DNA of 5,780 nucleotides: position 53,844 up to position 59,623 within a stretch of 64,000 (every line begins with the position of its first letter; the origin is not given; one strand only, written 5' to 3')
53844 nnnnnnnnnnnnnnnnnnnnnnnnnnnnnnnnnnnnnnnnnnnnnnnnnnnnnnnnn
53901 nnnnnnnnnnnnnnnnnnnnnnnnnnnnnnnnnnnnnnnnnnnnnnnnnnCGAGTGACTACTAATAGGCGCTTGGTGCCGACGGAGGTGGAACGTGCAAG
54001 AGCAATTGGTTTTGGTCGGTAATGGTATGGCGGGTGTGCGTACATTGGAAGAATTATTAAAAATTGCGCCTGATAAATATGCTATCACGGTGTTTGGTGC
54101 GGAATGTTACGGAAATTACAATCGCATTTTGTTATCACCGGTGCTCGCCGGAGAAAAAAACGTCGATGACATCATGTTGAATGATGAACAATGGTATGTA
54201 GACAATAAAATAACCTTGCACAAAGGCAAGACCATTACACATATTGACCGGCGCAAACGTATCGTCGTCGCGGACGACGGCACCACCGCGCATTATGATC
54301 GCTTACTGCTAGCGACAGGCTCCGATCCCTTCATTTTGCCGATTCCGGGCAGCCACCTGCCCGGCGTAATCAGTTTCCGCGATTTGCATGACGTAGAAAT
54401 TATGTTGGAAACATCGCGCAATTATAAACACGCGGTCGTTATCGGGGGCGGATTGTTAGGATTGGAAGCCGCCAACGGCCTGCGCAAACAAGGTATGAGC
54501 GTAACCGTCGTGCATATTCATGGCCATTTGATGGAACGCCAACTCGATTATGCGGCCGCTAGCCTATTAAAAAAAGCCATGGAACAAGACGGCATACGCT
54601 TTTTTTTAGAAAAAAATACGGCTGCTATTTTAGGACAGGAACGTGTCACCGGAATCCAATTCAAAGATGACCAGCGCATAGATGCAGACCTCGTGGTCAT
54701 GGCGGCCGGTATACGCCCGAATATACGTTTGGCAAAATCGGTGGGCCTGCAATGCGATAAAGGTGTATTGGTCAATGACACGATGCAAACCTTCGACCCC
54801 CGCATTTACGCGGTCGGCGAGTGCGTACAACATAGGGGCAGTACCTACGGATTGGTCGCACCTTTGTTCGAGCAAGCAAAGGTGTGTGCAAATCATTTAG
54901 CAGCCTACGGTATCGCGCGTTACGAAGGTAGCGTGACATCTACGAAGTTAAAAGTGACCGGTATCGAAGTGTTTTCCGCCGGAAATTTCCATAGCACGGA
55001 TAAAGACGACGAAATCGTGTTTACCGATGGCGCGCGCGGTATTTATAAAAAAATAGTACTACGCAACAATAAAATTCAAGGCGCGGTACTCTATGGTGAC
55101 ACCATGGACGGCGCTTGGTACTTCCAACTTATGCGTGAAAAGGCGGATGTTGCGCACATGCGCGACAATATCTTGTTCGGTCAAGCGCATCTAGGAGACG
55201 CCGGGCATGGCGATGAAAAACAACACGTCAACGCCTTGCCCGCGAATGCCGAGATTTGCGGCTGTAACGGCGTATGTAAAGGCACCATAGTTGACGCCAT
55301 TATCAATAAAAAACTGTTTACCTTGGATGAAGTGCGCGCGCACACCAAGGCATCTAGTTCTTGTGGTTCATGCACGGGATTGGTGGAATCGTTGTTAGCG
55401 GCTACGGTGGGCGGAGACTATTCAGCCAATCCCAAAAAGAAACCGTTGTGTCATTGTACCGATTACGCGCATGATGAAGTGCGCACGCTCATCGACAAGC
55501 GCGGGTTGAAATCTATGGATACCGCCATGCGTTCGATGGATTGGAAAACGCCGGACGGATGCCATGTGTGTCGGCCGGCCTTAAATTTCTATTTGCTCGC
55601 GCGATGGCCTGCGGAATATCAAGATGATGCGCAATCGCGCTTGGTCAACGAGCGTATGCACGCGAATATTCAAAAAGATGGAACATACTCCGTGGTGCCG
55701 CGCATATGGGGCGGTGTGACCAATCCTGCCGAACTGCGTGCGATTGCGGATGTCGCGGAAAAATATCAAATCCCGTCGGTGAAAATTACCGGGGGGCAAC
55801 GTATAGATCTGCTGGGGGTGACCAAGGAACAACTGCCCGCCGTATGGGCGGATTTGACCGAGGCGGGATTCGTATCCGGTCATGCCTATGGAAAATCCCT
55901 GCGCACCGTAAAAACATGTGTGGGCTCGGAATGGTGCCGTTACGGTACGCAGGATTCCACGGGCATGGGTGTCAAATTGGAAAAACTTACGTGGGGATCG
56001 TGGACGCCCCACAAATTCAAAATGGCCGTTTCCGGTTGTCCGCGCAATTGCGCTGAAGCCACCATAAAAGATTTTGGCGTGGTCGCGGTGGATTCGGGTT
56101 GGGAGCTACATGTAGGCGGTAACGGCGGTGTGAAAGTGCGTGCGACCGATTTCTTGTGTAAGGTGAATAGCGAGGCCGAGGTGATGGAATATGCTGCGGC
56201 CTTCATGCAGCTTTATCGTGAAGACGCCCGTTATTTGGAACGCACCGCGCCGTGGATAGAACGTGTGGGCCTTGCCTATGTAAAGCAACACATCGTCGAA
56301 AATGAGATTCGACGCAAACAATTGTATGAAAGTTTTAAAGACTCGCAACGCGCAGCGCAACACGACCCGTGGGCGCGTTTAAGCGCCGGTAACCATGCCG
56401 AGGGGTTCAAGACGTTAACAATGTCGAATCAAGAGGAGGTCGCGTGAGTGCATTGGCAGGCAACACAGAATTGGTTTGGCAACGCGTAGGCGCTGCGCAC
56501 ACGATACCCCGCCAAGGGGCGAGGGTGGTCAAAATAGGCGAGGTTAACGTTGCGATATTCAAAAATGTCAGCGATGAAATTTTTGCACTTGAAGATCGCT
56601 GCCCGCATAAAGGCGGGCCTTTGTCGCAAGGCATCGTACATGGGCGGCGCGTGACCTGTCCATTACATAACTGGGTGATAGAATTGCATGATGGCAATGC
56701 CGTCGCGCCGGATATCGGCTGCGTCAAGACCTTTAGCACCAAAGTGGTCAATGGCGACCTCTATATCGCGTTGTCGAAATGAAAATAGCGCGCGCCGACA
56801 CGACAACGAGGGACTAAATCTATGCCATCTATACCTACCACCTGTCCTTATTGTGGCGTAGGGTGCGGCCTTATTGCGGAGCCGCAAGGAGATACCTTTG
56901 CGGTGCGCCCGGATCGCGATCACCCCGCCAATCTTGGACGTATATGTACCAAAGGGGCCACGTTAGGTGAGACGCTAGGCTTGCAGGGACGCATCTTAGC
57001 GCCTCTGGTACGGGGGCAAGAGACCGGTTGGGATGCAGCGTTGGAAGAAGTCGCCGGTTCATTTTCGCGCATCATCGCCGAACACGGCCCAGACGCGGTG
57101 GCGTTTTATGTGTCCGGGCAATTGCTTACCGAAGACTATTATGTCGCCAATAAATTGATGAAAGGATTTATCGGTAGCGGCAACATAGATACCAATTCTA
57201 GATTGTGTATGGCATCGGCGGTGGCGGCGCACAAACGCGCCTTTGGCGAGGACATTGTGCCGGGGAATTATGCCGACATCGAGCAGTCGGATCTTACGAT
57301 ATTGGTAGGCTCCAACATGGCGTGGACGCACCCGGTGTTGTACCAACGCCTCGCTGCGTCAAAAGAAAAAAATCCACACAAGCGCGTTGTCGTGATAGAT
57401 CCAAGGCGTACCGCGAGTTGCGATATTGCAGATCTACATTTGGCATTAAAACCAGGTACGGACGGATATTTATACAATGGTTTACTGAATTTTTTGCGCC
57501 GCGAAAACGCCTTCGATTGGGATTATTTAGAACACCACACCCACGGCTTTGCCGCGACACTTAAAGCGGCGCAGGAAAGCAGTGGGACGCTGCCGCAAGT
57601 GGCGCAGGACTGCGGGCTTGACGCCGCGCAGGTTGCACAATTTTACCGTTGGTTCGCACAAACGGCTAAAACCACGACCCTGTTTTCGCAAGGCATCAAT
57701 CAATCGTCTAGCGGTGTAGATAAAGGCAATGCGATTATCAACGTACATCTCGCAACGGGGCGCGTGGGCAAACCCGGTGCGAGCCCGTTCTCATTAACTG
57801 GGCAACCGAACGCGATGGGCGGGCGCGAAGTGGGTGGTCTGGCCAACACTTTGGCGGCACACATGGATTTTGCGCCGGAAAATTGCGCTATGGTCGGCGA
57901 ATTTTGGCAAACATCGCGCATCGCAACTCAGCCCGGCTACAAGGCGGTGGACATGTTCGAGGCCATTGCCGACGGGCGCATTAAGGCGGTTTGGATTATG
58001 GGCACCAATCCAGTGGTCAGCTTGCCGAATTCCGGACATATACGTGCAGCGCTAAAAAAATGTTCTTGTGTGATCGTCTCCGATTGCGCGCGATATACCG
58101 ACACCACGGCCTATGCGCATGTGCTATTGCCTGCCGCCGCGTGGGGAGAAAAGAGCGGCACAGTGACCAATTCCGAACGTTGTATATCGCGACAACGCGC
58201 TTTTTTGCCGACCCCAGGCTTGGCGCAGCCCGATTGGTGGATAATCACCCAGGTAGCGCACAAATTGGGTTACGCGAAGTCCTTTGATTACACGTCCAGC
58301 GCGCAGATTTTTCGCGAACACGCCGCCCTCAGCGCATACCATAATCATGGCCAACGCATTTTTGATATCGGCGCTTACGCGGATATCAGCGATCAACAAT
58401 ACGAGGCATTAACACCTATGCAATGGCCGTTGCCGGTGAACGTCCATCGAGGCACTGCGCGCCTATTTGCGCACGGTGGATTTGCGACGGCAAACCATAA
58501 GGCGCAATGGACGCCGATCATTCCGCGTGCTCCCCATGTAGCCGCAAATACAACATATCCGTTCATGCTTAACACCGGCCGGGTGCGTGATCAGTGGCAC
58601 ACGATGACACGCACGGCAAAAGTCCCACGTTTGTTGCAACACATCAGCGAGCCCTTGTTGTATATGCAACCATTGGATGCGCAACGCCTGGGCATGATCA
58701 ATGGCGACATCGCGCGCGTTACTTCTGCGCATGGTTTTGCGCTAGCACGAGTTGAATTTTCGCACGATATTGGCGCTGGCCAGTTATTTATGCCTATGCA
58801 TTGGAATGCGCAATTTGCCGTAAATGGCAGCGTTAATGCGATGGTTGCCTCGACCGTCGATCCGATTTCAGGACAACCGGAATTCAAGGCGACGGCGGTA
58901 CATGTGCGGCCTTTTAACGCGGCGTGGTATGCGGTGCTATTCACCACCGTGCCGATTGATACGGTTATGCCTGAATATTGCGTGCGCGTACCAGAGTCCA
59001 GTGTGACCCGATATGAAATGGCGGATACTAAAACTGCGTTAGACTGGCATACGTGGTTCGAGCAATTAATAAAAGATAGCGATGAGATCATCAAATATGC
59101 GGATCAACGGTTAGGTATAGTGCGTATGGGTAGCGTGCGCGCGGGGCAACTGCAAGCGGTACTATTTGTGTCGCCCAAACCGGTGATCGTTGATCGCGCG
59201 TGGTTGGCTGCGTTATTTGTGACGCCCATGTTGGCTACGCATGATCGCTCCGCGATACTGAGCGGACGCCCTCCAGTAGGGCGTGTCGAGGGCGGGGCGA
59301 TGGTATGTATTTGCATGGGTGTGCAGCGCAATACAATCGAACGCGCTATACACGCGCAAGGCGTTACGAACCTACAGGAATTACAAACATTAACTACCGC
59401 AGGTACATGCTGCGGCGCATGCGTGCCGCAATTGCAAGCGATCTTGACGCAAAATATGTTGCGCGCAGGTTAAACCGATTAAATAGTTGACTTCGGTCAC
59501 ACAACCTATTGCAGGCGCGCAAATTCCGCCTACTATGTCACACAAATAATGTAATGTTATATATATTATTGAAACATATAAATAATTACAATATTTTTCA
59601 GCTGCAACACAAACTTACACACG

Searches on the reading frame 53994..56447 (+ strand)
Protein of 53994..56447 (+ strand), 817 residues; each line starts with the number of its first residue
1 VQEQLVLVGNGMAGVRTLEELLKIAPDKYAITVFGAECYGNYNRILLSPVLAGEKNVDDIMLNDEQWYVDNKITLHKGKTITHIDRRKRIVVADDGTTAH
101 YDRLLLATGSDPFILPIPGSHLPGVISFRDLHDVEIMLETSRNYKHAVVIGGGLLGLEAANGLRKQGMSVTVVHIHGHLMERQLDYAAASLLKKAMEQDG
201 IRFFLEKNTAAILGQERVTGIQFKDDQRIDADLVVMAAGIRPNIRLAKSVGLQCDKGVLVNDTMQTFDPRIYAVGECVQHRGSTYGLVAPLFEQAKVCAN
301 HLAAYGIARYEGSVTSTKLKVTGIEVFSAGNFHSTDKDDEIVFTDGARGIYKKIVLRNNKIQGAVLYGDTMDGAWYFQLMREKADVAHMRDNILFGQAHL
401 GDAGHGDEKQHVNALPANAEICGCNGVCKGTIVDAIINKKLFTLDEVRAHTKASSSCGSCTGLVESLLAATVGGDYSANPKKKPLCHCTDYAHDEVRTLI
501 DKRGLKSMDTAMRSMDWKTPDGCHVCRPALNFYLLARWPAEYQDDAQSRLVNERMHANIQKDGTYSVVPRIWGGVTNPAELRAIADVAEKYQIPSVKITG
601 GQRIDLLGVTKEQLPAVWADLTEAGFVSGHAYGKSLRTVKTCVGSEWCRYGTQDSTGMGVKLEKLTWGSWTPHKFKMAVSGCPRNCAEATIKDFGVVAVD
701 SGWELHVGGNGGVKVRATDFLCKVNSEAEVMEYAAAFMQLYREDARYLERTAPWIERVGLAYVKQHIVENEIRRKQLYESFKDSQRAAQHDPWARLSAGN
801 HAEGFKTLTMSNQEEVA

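Call 59: search_protein_families(library=ncbifam, proteins=[window:53994-56447:+], max_evalue=1e-10)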
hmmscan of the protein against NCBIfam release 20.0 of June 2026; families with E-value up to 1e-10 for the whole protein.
window:53994-56447:+ (817 aa): 35 families (the best 25 are shown)
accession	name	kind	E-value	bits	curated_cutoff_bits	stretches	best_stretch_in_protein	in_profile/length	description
TIGR02374.1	nitri_red_nirB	equivalog_domain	6.4e-289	960.8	578.35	1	5-794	1-788/794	nitrite reductase large subunit NirB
NF011565.0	PRK14989.1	subfamily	4.1e-184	614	883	1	3-781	4-782/847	nitrite reductase large subunit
NF045765.1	PhenlGlyoxDHPadH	equivalog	3.8e-61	207.2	475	1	3-394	3-400/416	NADH-dependent phenylglyoxylate dehydrogenase subunit epsilon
NF003437.0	PRK04965.1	equivalog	4e-53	180.8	392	1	1-382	1-374/378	NADH:flavorubredoxin reductase NorW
NF042949.2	3PPDioc_HcaD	equivalog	1.1e-46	159.3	450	1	3-282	2-280/386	3-phenylpropionate/cinnamic acid dioxygenase ferredoxin--NAD(+) reductase subunit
NF041682.1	ant_diox_AndAa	equivalog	2.5e-45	154.9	650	1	2-282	3-283/406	anthranilate 1,2-dioxygenase system ferredoxin--NAD(+) reductase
TIGR03385.1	CoA_CoA_reduc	equivalog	3.3e-38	131.6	578.8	1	5-330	2-340/439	CoA-disulfide reductase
NF007286.0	PRK09754.1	equivalog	8e-36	123.6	447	1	4-283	5-282/400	phenylpropionate dioxygenase ferredoxin reductase subunit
NF046103.1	NOXase_Strep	equivalog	8.4e-33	114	600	1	6-278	3-281/442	H2O-forming NADH oxidase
NF007123.0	PRK09564.1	equivalog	9.1e-33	113.6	458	1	62-341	60-352/444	CoA-disulfide reductase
TIGR01350.1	lipoamide_DH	equivalog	8.2e-29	100.6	408.8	1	70-303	101-330/461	dihydrolipoyl dehydrogenase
NF004943.0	PRK06292.2-1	equivalog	1.2e-25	90.2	432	1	71-278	101-308/456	dihydrolipoyl dehydrogenase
TIGR02053.1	MerA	equivalog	6.6e-25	88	454.45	1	83-280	112-310/465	mercury(II) reductase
NF004991.0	PRK06370.1-3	subfamily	8.1e-24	84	620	1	92-278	156-342/509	FAD-containing oxidoreductase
NF041853.1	hythiocyan_redase_MerA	equivalog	1.1e-22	80.5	650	1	69-278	95-295/440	hypothiocyanous acid reductase MerA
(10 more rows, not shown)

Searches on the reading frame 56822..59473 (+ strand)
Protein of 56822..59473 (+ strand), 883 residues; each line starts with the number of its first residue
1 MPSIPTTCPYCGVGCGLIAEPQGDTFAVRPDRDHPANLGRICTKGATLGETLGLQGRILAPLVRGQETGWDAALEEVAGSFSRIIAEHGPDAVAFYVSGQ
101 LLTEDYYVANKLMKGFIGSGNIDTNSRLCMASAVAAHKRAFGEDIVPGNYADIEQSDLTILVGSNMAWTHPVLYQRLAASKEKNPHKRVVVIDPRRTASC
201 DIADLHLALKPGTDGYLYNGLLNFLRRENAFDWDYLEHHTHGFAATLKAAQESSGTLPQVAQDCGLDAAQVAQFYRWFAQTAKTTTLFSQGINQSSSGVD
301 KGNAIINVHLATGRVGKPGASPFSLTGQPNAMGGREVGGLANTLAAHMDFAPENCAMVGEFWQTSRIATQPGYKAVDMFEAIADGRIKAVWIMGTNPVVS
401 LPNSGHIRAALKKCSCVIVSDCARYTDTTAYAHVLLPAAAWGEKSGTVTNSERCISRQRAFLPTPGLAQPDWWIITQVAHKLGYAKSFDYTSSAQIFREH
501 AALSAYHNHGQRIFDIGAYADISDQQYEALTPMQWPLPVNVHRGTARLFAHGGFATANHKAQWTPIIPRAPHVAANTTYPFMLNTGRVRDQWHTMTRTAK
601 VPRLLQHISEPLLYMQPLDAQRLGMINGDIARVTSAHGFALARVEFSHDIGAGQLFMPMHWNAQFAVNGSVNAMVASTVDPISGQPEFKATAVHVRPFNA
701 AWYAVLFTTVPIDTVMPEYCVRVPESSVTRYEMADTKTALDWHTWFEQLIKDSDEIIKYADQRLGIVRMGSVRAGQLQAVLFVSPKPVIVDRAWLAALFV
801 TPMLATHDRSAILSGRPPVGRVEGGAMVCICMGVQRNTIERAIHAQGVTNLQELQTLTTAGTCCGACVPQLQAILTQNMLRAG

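Call 59: search_protein_families(library=ncbifam, proteins=[window:56822-59473:+], max_evalue=1e-10)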
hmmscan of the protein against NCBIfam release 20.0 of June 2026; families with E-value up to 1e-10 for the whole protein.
window:56822-59473:+ (883 aa): 22 families
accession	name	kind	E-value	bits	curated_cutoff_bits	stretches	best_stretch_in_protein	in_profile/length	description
TIGR01591.1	Fdh-alpha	equivalog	1.7e-143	479.2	666.25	1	6-695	1-672/672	formate dehydrogenase subunit alpha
NF047855.1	AssmNtatRedNasC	equivalog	4.8e-126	421.8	1100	1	5-696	22-707/708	assimilatory nitrate reductase catalytic subunit NasC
NF041323.1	Nitr_red_NasA_Halo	equivalog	5e-110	369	1000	1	11-695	3-672/673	assimilatory nitrate reductase NasA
NF010055.0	PRK13532.1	equivalog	4.7e-103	346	904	3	7-241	46-292/830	nitrate reductase catalytic subunit NapA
TIGR01706.1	NAPA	equivalog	3.6e-98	329.9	930.55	3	7-241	46-292/830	periplasmic nitrate reductase subunit alpha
TIGR01701.1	Fdhalpha-like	subfamily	1.4e-48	165.6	582.15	1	55-696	97-742/744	FdhF/YdeP family oxidoreductase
TIGR01553.1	formate-DH-alph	equivalog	4.3e-48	163.8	814.2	1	6-242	47-306/1009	formate dehydrogenase-N subunit alpha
TIGR02693.1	arsenite_ox_L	equivalog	5.7e-42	143.7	359.05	1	27-696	80-804/806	arsenate reductase (azurin) large subunit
NF041513.1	formate_DH_Act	exception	3.4e-36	124.5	1400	1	101-241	159-296/1067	formate dehydrogenase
NF012032.0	PRK15488.1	equivalog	6.3e-35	120.3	694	1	3-492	43-537/759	thiosulfate reductase PhsA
TIGR03479.1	DMSO_red_II_alp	subfamily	7.8e-29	100.3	984.75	0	38-240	101-307/913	molybdopterin-dependent oxidoreductase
TIGR02166.1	dmsA_ynfE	subfamily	2.5e-26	92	777.7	1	68-489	123-564/794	DMSO/selenate family reductase complex A subunit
TIGR00509.1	bisC_fam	subfamily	3.9e-26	91.5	1017.55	1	68-492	74-520/772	molybdopterin guanine dinucleotide-containing S/N-oxide reductase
TIGR01973.1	NuoG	equivalog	4e-24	85.3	470.05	1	3-477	214-605/606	NADH-quinone oxidoreductase subunit NuoG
NF005895.0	PRK07860.1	equivalog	2e-23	82.3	802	1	335-507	513-681/811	NADH-quinone oxidoreductase subunit G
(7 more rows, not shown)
